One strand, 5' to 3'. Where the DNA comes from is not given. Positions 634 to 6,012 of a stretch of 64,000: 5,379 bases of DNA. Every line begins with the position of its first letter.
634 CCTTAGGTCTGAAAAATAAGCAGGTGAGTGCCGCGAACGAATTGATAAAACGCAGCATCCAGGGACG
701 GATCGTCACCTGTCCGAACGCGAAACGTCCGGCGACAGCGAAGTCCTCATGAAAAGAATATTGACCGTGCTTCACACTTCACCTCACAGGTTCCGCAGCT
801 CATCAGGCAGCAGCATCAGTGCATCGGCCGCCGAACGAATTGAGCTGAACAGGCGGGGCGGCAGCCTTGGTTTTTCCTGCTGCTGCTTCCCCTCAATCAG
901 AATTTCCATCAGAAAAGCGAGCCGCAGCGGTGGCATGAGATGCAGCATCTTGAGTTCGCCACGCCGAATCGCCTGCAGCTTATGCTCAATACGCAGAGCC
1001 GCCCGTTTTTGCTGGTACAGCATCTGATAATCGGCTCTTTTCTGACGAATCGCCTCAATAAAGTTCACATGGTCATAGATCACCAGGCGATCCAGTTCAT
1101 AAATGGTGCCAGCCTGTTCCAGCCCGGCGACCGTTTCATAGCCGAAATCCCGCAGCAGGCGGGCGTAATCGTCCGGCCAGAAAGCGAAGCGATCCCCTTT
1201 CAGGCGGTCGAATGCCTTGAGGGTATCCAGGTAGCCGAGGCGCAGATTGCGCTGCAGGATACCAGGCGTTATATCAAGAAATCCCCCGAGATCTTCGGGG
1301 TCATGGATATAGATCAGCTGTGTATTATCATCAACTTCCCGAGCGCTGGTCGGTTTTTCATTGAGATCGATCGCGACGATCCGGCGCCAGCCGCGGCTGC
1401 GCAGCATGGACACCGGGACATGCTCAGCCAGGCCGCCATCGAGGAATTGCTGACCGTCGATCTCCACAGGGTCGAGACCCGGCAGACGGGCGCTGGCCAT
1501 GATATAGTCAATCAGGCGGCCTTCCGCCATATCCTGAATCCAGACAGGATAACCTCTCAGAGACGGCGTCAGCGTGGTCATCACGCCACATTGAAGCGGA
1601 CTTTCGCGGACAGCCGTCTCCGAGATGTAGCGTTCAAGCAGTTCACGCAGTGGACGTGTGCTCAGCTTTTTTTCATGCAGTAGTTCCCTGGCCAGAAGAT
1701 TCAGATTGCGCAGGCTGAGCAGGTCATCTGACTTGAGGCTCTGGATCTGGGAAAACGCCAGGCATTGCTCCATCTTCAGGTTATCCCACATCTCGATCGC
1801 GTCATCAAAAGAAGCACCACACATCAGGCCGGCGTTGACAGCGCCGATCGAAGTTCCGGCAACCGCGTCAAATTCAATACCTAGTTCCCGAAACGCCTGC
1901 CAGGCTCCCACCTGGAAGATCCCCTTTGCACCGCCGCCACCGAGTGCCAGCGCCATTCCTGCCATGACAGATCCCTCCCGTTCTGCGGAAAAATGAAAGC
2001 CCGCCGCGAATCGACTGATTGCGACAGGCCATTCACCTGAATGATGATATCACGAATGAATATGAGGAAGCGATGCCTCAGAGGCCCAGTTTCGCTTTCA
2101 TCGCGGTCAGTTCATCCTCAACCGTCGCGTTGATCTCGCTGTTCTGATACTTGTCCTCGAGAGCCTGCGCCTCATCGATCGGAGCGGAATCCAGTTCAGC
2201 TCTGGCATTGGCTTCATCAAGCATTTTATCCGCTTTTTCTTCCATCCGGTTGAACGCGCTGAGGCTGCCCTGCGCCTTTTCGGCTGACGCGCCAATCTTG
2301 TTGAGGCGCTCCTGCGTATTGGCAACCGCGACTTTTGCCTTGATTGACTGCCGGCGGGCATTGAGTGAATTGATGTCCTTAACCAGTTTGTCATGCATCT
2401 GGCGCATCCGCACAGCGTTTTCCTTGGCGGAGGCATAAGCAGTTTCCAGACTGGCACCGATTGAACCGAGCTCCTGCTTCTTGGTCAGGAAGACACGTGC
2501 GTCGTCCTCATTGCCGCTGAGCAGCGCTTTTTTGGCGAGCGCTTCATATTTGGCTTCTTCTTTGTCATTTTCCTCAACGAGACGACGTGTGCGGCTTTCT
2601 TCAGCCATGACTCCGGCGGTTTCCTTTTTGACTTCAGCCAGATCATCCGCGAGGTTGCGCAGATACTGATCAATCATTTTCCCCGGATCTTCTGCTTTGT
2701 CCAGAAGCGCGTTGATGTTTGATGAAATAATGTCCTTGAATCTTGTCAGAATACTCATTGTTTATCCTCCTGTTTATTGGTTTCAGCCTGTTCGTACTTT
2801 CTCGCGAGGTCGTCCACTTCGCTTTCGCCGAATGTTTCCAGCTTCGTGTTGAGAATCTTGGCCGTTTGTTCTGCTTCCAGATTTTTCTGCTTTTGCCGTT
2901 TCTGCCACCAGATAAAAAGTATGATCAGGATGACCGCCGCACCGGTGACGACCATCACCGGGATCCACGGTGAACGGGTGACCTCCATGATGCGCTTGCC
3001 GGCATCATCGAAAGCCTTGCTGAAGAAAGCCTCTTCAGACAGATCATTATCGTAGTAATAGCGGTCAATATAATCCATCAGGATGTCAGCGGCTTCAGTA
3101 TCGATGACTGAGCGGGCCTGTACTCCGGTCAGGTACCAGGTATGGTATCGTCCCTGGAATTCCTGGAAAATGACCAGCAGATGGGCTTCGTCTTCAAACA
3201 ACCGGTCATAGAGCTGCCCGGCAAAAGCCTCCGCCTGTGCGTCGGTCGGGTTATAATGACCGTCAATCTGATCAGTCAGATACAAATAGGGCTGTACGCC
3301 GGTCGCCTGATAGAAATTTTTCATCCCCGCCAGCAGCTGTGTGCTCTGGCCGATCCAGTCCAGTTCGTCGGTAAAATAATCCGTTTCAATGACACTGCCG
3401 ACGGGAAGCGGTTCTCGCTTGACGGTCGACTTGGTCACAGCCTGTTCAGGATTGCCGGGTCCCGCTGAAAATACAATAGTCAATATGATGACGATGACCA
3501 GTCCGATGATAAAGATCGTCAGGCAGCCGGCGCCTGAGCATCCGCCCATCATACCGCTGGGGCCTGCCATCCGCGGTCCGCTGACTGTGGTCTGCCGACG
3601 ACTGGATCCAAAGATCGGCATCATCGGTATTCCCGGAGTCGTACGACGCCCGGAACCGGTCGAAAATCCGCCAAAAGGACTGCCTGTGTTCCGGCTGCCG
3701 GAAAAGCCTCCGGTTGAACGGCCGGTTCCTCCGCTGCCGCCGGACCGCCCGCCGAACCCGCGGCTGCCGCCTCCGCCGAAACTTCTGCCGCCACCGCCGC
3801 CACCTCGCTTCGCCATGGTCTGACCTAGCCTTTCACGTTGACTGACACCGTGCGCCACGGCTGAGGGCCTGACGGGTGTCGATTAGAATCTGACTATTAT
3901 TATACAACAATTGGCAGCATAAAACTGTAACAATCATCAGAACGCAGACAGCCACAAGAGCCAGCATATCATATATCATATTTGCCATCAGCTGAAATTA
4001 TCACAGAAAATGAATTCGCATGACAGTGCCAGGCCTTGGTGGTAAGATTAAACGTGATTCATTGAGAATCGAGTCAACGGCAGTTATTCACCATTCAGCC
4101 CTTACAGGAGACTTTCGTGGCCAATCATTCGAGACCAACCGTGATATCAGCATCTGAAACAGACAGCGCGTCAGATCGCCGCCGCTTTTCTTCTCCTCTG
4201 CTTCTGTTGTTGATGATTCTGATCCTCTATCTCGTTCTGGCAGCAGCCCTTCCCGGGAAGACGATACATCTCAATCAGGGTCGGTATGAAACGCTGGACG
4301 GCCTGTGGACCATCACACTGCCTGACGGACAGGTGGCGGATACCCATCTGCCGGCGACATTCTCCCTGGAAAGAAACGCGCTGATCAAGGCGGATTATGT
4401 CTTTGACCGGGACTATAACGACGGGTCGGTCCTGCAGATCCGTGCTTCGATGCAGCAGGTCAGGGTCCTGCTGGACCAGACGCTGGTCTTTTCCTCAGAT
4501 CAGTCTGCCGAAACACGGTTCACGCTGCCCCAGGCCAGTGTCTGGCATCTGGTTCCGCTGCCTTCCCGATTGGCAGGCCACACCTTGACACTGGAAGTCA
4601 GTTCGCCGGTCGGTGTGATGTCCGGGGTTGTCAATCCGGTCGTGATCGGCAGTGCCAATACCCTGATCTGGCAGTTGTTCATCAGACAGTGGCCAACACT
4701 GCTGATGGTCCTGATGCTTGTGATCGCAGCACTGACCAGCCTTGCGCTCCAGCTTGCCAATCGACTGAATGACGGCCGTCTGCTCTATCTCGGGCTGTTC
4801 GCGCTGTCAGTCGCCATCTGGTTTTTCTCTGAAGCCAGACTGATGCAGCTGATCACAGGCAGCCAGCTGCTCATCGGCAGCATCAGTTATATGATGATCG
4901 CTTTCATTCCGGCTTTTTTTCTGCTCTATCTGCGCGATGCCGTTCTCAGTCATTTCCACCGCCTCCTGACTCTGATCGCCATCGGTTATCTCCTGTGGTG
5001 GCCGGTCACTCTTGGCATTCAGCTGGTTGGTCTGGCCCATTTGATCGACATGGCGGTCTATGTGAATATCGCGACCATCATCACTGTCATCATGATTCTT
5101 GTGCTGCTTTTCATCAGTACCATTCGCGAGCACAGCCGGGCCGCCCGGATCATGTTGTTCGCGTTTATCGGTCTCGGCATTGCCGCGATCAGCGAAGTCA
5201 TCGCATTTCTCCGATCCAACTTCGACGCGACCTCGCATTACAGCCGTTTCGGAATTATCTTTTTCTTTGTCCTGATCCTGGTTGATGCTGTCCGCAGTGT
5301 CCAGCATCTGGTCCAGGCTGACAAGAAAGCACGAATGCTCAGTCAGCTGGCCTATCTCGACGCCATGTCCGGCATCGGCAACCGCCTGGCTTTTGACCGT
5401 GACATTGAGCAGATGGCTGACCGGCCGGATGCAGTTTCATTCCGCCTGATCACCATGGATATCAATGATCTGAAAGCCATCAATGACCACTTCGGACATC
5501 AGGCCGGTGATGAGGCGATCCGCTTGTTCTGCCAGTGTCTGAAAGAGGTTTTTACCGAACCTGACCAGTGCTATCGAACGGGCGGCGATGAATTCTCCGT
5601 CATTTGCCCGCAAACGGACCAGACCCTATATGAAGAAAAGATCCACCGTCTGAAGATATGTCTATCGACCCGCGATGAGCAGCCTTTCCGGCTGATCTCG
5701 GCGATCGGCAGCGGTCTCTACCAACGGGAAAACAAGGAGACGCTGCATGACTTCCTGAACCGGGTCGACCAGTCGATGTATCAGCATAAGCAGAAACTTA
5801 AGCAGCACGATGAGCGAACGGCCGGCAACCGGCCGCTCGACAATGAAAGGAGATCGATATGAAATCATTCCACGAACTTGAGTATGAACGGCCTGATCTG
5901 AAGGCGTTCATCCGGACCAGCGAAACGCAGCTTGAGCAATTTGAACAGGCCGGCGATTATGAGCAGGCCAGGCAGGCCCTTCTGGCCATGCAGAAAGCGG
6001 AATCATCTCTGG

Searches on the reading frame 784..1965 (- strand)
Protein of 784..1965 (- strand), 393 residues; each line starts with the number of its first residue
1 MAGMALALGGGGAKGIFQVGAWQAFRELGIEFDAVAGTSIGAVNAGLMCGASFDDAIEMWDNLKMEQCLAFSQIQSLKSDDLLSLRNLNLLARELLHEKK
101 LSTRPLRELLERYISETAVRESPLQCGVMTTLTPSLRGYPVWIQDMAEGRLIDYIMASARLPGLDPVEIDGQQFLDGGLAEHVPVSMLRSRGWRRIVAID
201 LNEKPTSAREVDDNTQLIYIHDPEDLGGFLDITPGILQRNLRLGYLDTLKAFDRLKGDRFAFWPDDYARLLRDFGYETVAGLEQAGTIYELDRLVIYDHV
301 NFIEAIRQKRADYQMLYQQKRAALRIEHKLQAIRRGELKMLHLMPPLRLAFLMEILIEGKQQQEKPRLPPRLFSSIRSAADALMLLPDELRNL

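Call 73: search_protein_families(library=pfam, proteins=[window:784-1965:-], max_evalue=0.00001)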
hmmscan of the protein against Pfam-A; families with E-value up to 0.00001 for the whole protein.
window:784-1965:- (393 aa): 1 family
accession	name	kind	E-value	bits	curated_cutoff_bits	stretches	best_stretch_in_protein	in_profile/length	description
PF01734.28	Patatin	-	1.8e-29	103.8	27.7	1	6-188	1-190/191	Patatin-like phospholipase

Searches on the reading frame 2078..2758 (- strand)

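Call 73: search_protein_families(library=pfam, proteins=[window:2078-2758:-], max_evalue=0.00001)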
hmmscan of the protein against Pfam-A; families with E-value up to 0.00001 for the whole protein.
window:2078-2758:- (226 aa): 1 family
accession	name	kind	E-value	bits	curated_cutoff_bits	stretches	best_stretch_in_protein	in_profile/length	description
PF04012.17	PspA_IM30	-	8.9e-37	127.3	33.9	1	2-223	1-217/220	PspA/IM30 family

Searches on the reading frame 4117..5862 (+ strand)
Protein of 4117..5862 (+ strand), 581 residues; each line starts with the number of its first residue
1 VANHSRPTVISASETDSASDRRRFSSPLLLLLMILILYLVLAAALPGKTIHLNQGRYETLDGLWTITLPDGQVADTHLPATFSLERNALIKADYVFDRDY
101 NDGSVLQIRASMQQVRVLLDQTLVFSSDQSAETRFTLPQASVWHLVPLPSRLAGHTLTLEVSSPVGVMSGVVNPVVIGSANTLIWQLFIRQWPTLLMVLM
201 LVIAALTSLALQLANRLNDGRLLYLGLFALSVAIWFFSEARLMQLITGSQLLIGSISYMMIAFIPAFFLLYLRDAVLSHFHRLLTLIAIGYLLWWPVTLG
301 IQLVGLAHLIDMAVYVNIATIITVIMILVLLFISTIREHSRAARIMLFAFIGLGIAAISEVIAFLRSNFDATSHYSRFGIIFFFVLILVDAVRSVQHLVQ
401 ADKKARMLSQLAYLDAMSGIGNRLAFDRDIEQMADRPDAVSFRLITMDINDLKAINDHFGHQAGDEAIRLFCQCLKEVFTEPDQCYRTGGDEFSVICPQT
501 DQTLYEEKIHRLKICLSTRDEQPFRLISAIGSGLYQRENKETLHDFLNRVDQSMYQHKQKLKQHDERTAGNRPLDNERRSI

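Call 73: search_protein_families(library=pfam, proteins=[window:4117-5862:+], max_evalue=0.00001)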
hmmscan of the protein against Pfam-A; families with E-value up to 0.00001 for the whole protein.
window:4117-5862:+ (581 aa): 1 family
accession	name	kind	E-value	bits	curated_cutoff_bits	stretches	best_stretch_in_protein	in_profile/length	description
PF00990.26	GGDEF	-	1.3e-26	93.7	23.8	1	412-562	1-159/161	Diguanylate cyclase, GGDEF domain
